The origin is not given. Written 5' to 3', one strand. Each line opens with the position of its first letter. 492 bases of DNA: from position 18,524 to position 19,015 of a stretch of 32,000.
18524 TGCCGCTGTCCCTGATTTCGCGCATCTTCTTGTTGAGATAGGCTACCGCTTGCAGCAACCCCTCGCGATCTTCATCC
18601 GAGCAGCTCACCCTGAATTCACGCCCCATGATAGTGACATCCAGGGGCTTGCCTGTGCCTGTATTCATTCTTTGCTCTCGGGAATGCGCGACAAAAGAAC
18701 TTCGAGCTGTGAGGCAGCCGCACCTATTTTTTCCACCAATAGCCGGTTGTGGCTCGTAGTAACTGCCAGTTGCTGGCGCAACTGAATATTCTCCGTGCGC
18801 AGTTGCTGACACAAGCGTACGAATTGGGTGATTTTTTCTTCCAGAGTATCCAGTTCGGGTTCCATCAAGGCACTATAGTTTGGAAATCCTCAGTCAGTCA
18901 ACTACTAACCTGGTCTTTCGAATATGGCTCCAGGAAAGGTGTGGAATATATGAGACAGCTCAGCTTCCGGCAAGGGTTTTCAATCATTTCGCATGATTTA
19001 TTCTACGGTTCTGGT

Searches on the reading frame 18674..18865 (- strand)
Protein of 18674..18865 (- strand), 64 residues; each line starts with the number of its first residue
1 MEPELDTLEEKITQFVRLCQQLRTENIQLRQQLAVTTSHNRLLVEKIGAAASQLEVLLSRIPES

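Call 70: search_protein_families(library=pfam, proteins=[window:18674-18865:-], max_evalue=0.1)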
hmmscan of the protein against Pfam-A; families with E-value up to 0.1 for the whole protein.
window:18674-18865:- (64 aa): 8 families
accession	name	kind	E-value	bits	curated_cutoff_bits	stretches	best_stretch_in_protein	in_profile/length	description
PF06005.17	ZapB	-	4.3e-05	24.3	31.5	1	5-61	6-62/71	Cell division protein ZapB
PF04102.17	SlyX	-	0.0026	18.8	30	1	1-54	1-54/67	SlyX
PF01166.23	TSC22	-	0.0035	17.9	30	1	4-34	15-45/57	TSC-22/dip/bun family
PF09755.14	DUF2046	-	0.0096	15.5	24.7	1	9-56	252-299/305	Uncharacterized conserved protein H4 (DUF2046)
PF06156.18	YabA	-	0.013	16.5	30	1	3-57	22-76/103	Initiation control protein YabA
PF07558.16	Shugoshin_N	-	0.029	14.6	30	1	12-33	23-44/45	Shugoshin N-terminal coiled-coil region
PF25450.1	Rab11-FIP3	-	0.049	14.4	31.9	1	4-55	55-106/125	Rab11-FIP3-like domain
PF25804.1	SYNE3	-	0.071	14.1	30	1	20-63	8-47/83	Nesprin-3 domain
